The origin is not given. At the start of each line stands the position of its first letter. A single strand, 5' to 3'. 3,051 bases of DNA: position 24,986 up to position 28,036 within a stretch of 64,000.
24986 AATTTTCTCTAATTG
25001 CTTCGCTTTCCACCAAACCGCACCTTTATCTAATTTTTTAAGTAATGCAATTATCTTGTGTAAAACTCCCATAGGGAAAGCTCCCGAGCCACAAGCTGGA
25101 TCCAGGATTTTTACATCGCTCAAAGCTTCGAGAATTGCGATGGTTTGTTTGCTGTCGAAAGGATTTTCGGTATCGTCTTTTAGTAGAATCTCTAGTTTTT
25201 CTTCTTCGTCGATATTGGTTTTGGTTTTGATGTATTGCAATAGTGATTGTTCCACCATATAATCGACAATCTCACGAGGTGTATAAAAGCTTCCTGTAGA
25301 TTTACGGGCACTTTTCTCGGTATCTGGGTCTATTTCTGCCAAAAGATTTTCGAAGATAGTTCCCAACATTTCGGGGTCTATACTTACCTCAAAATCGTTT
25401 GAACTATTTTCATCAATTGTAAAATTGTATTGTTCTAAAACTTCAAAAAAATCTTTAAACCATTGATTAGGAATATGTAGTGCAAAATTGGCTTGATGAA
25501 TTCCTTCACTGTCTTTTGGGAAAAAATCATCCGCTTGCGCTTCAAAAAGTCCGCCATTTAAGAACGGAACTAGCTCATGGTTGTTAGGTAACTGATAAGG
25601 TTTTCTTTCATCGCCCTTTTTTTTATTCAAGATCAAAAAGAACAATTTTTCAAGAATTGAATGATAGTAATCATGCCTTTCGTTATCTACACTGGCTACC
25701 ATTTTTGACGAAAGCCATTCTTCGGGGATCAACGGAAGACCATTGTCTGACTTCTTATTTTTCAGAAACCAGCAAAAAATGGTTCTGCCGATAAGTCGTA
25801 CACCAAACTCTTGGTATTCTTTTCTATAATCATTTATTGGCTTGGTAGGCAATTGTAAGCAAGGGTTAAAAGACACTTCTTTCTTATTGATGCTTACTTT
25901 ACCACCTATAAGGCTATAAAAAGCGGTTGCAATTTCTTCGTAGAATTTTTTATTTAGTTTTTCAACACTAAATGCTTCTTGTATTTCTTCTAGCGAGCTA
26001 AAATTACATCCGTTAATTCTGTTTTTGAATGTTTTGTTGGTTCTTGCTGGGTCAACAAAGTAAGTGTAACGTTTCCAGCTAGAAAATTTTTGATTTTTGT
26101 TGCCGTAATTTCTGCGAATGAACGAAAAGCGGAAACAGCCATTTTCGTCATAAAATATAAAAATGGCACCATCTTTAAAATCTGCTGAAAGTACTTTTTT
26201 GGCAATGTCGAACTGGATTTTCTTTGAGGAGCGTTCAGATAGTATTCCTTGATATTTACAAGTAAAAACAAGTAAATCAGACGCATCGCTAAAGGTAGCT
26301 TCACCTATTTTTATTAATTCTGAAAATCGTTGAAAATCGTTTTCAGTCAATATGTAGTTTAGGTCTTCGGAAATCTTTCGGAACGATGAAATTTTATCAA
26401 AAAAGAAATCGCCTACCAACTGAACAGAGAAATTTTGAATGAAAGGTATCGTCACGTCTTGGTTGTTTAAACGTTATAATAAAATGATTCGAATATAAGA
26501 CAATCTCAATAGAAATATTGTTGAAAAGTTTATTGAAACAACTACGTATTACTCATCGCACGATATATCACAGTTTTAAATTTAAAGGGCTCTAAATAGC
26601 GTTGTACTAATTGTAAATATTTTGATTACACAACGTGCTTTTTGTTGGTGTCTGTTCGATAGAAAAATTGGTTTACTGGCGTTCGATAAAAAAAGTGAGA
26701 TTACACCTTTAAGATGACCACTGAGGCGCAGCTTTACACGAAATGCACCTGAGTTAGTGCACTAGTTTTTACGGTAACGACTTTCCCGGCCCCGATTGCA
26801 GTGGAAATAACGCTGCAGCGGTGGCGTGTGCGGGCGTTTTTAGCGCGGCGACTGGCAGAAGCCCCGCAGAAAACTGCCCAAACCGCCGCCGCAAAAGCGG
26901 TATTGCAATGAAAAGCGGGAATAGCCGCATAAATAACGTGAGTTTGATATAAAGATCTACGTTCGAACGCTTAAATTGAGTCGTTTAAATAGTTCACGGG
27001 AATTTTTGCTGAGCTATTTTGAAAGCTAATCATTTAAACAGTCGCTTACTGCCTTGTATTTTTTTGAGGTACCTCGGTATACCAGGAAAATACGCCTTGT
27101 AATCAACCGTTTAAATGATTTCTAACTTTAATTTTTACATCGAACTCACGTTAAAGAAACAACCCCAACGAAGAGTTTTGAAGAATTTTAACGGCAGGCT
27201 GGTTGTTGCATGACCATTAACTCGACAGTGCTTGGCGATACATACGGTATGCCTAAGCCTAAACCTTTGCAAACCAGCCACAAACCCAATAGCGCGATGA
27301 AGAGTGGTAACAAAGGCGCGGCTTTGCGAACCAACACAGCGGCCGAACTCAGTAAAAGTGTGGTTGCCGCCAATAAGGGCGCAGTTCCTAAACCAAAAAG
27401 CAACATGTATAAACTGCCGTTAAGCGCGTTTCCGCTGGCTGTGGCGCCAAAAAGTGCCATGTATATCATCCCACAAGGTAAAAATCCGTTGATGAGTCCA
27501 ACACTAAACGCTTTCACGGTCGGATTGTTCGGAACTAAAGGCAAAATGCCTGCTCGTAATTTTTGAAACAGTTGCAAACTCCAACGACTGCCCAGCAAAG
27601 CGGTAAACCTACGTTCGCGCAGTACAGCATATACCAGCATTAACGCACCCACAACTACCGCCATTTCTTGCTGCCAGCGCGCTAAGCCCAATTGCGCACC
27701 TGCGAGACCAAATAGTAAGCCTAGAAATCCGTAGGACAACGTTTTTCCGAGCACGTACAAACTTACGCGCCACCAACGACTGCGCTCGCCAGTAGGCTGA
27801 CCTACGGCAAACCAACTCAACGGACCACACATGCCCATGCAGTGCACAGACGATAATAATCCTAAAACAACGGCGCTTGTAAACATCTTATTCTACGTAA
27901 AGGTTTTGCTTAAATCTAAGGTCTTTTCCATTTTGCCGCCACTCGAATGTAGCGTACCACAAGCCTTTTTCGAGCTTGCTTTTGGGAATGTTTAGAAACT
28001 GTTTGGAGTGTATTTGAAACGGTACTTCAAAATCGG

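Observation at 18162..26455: R-M-like module: giant N6A methyltransferase-TRD plus PLD::SNF2 fusion, with no canonical endonuclease subunit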

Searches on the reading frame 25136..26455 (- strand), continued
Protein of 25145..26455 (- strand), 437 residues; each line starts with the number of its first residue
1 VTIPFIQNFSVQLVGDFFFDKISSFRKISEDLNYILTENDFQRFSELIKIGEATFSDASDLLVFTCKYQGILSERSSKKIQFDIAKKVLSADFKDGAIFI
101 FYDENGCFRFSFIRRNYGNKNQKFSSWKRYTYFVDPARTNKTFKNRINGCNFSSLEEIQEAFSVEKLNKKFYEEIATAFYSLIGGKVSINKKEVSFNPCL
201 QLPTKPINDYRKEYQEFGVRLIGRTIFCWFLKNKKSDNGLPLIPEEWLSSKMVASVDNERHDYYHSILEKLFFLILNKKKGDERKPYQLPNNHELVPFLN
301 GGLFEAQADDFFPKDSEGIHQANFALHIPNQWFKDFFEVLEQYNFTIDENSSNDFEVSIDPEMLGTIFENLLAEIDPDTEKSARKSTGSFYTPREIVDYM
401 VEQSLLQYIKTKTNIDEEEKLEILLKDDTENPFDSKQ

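Call 47: search_solved_structures(query=A2, max_evalue=1, show_alignments=3)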
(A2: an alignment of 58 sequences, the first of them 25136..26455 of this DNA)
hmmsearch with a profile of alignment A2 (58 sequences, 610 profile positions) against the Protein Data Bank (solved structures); distinct sequences matched with E-value up to 1: 14.
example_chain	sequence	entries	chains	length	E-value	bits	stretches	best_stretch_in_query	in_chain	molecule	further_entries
5hr4_C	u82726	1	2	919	5e-07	31.7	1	151-300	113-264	MmeI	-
9ewz_C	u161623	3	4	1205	3.7e-05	25.6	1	385-453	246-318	Adenine-specific methyltransferase BrxX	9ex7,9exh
8zek_A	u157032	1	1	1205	3.7e-05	25.6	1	385-453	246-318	site-specific DNA-methyltransferase (adenine-specific)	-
8c45_A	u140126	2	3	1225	0.00014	23.6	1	385-458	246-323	site-specific DNA-methyltransferase (adenine-specific)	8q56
3ufb_A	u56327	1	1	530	0.0011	20.7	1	359-396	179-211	Type I restriction-modification system methyltransferase subunit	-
7vru_A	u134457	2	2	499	0.0048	18.6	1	359-396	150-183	Site-specific DNA-methyltransferase (adenine-specific)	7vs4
9gx8_A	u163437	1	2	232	0.033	15.8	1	228-349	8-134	Metallo-beta-lactamase type 2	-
2i7k_A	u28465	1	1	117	0.082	14.5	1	132-189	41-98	Bromodomain-containing protein 7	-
6ppa_A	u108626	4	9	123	0.093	14.3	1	132-189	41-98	Bromodomain-containing protein 7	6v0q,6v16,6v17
5mq1_A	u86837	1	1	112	0.1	14.2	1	132-187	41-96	Bromodomain-containing protein 7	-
7lo5_A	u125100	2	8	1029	0.26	12.9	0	360-397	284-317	Site-specific DNA-methyltransferase (adenine-specific)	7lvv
3khk_A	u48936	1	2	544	0.55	11.8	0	357-396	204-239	Type I restriction-modification system methylation subunit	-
6wuc_W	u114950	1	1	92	0.75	11.4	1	394-437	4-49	Inner kinetochore subunit WIP1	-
10dq_W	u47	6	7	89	0.98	11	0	395-437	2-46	Inner kinetochore subunit WIP1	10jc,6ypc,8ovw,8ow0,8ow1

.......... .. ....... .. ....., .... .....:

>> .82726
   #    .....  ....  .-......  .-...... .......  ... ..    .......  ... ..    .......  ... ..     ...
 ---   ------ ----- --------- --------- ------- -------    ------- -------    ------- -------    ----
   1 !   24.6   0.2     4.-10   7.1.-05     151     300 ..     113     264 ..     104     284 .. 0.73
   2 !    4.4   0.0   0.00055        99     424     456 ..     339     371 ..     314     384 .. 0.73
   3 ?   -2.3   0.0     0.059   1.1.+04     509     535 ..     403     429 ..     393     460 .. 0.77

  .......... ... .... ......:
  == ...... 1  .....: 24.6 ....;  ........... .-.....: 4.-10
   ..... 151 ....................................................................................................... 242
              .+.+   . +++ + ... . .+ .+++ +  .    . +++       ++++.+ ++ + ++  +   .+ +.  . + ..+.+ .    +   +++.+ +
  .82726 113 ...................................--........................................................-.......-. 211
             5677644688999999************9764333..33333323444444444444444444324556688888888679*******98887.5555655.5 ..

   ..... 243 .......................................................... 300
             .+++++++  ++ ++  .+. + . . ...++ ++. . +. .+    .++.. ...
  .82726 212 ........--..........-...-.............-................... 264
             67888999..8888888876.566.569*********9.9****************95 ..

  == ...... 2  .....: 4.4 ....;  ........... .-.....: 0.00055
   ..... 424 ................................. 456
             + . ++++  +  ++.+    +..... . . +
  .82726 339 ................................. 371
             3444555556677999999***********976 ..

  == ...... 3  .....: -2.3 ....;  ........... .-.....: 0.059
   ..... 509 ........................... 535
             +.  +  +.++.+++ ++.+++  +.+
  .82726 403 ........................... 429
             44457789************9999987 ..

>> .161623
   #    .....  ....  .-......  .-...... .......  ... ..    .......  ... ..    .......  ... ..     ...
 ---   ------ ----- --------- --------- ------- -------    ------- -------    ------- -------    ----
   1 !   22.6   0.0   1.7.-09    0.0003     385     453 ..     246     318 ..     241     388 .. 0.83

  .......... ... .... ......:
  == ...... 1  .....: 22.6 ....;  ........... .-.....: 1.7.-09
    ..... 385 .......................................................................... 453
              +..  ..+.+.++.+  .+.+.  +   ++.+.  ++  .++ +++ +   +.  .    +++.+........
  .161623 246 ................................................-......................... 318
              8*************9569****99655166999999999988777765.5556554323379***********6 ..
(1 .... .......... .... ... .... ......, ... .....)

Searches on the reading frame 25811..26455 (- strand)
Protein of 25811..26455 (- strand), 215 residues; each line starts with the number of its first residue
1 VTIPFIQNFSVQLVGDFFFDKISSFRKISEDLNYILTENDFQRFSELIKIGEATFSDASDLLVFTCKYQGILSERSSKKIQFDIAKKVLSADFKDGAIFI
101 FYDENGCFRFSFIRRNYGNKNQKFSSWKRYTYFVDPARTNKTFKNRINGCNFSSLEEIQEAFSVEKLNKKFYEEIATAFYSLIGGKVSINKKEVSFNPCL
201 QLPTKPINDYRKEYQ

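Call 58: predict_structure(alignment_id=A3)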
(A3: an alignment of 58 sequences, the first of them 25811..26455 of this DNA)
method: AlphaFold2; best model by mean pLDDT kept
length: 215 residues; sequences in the alignment: 58
mean_pLDDT: 91.1   pTM: 0.77
mean pLDDT of the five models: 91.1, 90.1, 89.4, 88.8, 88.4
residues with pLDDT >= 90: 160; 70-90: 44; 50-70: 11; < 50: 0
segments of 3 or more residues with pLDDT < 50: none
pLDDT, mean of each block of 10 residues (from residue 1): 88 97 97 95 96 95 97 88 94 90 97 82 81 95 93 95 73 91 92 93 88 86
secondary structure, 60 per line:
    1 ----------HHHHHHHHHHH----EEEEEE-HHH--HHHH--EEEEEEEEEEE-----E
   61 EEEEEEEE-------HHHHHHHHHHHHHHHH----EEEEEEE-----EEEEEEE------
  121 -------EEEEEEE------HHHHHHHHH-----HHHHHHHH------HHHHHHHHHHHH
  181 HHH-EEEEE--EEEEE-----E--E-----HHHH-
elements in order: H11-21 E26-31 H38-41 E44-54 E60-68 H76-91 E96-102 E108-114 E128-134 H141-149 H155-162 H169-183 E185-189 E192-196 H211-214

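Call 60: fold_search(model_id=the predicted structure, library=pdb)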
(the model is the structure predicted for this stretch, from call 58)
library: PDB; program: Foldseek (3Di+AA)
matches with E <= 10: 879; with E <= 0.001: 0
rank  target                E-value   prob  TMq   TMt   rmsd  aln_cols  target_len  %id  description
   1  2eb0_B                1.1e-02  0.95  0.25  0.19   8.5       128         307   12  Crystal structure of Methanococcus jannaschii putative family II inorganic pyrophosphatase (released 2007-08-07)
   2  9cr6_C                1.2e-02  0.63  0.21  0.18  16.3       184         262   12  Crystal structure of histidine racemase (HisR) of Fusobacterium nucleatum (C209S) (released 2025-03-05)
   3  7fiv_B                1.5e-02  0.21  0.18  0.08  20.9       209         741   12  Crystal structure of the complex formed by Wolbachia cytoplasmic incompatibility factors CidA and CidBND1-ND2 from wPi (released 2022-04-06)
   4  2eb0_A                1.7e-02  0.89  0.24  0.18   7.9       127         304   10  Crystal structure of Methanococcus jannaschii putative family II inorganic pyrophosphatase (released 2007-08-07)
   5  7fiw_A                1.8e-02  0.18  0.15  0.06  19.6       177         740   10  Crystal structure of the complex formed by Wolbachia cytoplasmic incompatibility factors CidAwMel(ST) and CidBND1-ND2  (released 2022-04-06)
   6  5o7f_A                2.4e-02  0.80  0.25  0.18   8.1       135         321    8  Structure of the inactive T.maritima PDE (TM1595) D80N D154N mutant with GMP and Mn2+ (released 2017-10-25)
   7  1i74_A                2.7e-02  0.92  0.27  0.20   8.5       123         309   14  STREPTOCOCCUS MUTANS INORGANIC PYROPHOSPHATASE (released 2001-06-06)
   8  5o4z                  3.2e-02  0.63  0.24  0.18   7.9       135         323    9  Structure of the inactive T.maritima PDE (TM1595) D80N D154N mutant with substrate 5'-pApA (released 2017-10-25)
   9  1wpp_A                3.9e-02  0.89  0.26  0.20   8.4       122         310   12  Structure of Streptococcus gordonii inorganic pyrophosphatase (released 2004-11-23)
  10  4rpa_A                3.9e-02  0.84  0.25  0.19   8.6       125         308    9  Crystal structure of inorganic pyrophosphatase from Staphylococcus aureus in complex with Mn2+ (released 2015-01-21)
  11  5o1u_B                4.1e-02  0.66  0.25  0.18   8.5       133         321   10  Structure of wildtype T.maritima PDE (TM1595) with AMP and Mn2+ (released 2017-10-25)
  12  5o25_B                4.1e-02  0.54  0.24  0.17  11.1       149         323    9  Structure of wildtype T.maritima PDE (TM1595) in ligand-free state (released 2017-10-25)
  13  9jdi_C                4.4e-02  0.41  0.20  0.25  16.8       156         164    4  Crystal structure of the type VI secretion system effector-immunity complex BtpeA CTD-BtpiA from Bacteroides fragilis. (released 2025-09-03)
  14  9cr6_A                4.6e-02  0.80  0.23  0.20   6.4       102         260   15  Crystal structure of histidine racemase (HisR) of Fusobacterium nucleatum (C209S) (released 2025-03-05)
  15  1k23_C                4.9e-02  0.84  0.26  0.19   8.1       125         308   11  Inorganic Pyrophosphatase (Family II) from Bacillus subtilis (released 2001-10-31)
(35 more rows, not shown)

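Call 63: search_protein_representatives(protein=window:25811-26455:-)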
Query: 215 residues. Proteins with E-value up to 0.001 (for the whole library): 540; up to 1e-10: 261; up to 1e-30: 66. The best 150 are listed.
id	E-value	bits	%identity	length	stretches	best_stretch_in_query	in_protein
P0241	3.2e-68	246.0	61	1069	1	5-207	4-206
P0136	5.9e-63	228.8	54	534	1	5-203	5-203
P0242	5.0e-59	216.0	52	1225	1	5-204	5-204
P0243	2.5e-55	203.9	54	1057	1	5-209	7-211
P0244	8.3e-55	202.2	55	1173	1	6-180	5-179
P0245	4.0e-54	200.0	45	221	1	5-212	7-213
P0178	3.4e-53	196.9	55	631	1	9-181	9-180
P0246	5.8e-53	196.2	46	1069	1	5-215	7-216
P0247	1.1e-52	195.3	54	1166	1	5-184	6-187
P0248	1.2e-52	195.2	49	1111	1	5-215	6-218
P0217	2.5e-51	190.9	49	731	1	9-212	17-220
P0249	2.6e-51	190.8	56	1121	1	5-182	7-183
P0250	6.9e-51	189.4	54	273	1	5-179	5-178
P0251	9.2e-51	189.0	55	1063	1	6-184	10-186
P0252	1.4e-50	188.4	53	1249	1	8-181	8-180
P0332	4.1e-27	111.8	44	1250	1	5-180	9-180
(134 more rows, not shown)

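Call 89: fold_search(model_id=the predicted structure, library=viral)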
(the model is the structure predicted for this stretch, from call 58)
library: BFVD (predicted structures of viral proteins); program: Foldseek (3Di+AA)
matches with E <= 10: 1073; with E <= 0.001: 0
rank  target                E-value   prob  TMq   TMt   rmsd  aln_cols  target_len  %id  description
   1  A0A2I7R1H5            3.1e-03  0.77  0.27  0.32  10.3       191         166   10  (no name in the UniProt tables at hand)
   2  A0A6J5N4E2            6.0e-03  0.63  0.22  0.24  17.5       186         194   10  Uncharacterized protein [uncultured Caudovirales phage]
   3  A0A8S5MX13            1.4e-02  0.41  0.18  0.21  13.1       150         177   13  Uncharacterized protein [Myoviridae sp. ct3wi9]
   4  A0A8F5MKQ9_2          1.5e-02  0.13  0.15  0.05  23.0       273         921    9  RNA-directed RNA polymerase L [Grapevine-associated mycobunya-like virus 4]
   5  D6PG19                1.6e-02  0.23  0.17  0.14  17.7       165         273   12  (no name in the UniProt tables at hand)
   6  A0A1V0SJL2            2.2e-02  0.16  0.13  0.10  17.0       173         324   13  Uncharacterized protein [Klosneuvirus KNV1]
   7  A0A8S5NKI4            2.4e-02  0.25  0.18  0.16  18.1       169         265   12  PD-(D/E)XK nuclease superfamily protein [Siphoviridae sp. ctK0l2]
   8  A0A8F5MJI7            2.7e-02  0.11  0.15  0.05  22.7       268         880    6  RNA-dependent RNA polymerase [Grapevine-associated mycobunya-like virus 1]
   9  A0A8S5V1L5            2.8e-02  0.95  0.25  0.30   3.8        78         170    5  Lipoprotein [Myoviridae sp. ctJ2i1]
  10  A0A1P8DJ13            2.8e-02  0.54  0.17  0.25  11.4        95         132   10  (no name in the UniProt tables at hand)
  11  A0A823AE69            3.0e-02  0.16  0.16  0.13  21.9       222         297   11  (no name in the UniProt tables at hand)
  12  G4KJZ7                3.4e-02  0.12  0.16  0.14  22.0       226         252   11  (no name in the UniProt tables at hand)
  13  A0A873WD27            3.8e-02  0.51  0.22  0.30  10.7       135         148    7  Uncharacterized protein [Klebsiella phage Miami]
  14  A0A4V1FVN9            4.3e-02  0.69  0.27  0.38  13.1       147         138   10  (no name in the UniProt tables at hand)
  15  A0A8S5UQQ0            4.3e-02  0.16  0.19  0.12  20.9       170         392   14  MPN family protein [Podoviridae sp. ctQyH19]
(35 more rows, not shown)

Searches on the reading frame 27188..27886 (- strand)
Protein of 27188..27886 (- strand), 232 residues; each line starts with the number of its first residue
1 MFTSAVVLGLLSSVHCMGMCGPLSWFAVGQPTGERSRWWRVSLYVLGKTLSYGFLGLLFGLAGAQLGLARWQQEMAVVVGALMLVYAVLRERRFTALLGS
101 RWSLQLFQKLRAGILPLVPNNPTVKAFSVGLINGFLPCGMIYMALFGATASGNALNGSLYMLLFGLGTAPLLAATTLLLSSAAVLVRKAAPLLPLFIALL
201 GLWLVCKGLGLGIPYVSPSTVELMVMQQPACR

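Call 90: search_protein_families(library=pfam, proteins=[window:27188-27886:-], max_evalue=0.0001)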
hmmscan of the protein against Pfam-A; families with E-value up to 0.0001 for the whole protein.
window:27188-27886:- (232 aa): 1 family
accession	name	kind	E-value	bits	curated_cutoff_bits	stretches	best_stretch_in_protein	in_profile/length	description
PF13386.12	DsbD_2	-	2.3e-38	132.5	24.9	1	5-203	2-199/199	Cytochrome C biogenesis protein transmembrane region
